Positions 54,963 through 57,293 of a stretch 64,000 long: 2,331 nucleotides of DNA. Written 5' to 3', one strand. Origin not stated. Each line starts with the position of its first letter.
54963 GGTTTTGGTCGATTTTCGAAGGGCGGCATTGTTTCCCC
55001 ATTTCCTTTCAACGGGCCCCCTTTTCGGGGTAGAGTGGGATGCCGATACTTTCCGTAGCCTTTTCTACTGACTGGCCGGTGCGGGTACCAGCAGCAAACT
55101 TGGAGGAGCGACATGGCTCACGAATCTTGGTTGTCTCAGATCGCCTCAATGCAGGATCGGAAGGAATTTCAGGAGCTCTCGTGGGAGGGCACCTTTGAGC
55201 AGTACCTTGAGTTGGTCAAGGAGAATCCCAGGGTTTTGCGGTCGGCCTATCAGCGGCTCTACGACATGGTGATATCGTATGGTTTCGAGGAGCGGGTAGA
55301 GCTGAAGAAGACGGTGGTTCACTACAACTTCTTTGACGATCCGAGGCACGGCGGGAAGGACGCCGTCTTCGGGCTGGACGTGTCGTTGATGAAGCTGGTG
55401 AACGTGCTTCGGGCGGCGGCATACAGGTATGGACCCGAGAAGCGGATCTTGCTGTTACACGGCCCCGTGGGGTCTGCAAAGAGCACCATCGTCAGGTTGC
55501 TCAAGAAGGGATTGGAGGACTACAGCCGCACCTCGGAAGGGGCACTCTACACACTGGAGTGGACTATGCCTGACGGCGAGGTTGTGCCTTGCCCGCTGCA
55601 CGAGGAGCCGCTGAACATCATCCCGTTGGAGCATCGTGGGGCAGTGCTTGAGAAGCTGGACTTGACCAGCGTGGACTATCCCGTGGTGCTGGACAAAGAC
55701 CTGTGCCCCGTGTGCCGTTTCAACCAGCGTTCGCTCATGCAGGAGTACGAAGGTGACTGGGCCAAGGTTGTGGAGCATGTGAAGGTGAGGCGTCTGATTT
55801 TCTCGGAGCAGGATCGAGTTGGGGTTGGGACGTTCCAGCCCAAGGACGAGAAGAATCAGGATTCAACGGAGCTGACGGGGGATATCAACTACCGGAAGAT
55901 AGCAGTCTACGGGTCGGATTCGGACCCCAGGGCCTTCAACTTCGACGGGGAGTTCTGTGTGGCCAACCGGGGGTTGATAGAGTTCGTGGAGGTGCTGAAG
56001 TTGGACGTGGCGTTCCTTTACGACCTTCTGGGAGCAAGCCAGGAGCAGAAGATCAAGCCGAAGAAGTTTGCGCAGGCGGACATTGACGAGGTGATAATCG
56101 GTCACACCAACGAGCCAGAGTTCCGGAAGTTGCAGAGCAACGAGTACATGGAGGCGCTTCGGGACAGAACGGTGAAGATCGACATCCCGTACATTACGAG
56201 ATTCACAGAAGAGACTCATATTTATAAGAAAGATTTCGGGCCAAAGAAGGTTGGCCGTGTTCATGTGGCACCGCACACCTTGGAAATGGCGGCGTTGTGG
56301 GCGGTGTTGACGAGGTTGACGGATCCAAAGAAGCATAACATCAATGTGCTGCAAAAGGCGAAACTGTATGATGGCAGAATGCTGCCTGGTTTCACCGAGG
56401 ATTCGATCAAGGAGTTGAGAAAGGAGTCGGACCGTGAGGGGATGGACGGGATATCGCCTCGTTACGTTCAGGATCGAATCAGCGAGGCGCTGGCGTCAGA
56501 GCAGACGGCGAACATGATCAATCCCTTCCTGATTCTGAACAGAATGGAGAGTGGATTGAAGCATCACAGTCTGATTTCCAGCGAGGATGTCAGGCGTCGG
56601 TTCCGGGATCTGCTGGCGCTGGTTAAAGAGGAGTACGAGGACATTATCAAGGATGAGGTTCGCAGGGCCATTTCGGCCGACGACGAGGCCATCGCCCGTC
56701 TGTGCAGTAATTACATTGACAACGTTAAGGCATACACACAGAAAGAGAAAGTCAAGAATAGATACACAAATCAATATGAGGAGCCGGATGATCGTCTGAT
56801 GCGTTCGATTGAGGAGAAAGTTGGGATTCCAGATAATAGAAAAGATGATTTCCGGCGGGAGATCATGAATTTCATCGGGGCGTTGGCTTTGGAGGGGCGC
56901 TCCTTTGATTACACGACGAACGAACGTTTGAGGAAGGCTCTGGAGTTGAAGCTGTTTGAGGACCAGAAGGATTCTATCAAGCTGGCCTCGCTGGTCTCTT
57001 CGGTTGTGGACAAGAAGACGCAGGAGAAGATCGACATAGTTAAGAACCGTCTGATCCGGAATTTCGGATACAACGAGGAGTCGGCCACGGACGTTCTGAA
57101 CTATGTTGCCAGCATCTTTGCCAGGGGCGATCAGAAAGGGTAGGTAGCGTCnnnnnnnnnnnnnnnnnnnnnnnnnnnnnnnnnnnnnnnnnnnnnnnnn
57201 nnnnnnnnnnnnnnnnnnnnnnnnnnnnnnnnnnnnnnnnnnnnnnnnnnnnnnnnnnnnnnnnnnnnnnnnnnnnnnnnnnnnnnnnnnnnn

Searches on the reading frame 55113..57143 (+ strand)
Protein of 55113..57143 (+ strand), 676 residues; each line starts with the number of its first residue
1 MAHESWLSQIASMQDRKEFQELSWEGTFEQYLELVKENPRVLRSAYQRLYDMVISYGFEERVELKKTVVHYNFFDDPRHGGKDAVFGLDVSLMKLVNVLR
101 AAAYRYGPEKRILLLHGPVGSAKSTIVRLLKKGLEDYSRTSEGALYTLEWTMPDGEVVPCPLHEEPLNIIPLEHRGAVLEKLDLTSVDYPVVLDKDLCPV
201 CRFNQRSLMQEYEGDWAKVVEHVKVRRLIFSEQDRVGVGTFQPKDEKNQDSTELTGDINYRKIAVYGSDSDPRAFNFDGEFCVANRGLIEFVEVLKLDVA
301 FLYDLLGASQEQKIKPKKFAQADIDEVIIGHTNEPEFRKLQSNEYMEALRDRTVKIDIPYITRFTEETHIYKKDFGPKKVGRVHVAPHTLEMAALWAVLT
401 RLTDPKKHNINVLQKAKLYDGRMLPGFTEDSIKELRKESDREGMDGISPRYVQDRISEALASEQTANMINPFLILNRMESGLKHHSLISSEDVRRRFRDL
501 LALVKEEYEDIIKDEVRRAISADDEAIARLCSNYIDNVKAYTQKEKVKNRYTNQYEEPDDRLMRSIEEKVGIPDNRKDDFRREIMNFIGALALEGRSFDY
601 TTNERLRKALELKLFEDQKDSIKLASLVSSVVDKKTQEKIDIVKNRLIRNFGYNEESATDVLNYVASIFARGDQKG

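Call 13: search_protein_families(library=pfam, proteins=[window:55113-57143:+], max_evalue=0.01)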
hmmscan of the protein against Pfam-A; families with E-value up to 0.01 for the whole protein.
window:55113-57143:+ (676 aa): 3 families
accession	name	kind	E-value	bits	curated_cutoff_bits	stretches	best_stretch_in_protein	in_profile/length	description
PF08298.17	AAA_PrkA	-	1.9e-90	304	25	1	27-408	2-357/358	PrkA AAA domain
PF06798.17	PrkA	-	2.5e-86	289.9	25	1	413-664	1-255/255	PrkA serine protein kinase C-terminal domain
PF03215.21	Rad17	-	0.0064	16.9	23.8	0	109-134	44-69/186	Rad17 P-loop domain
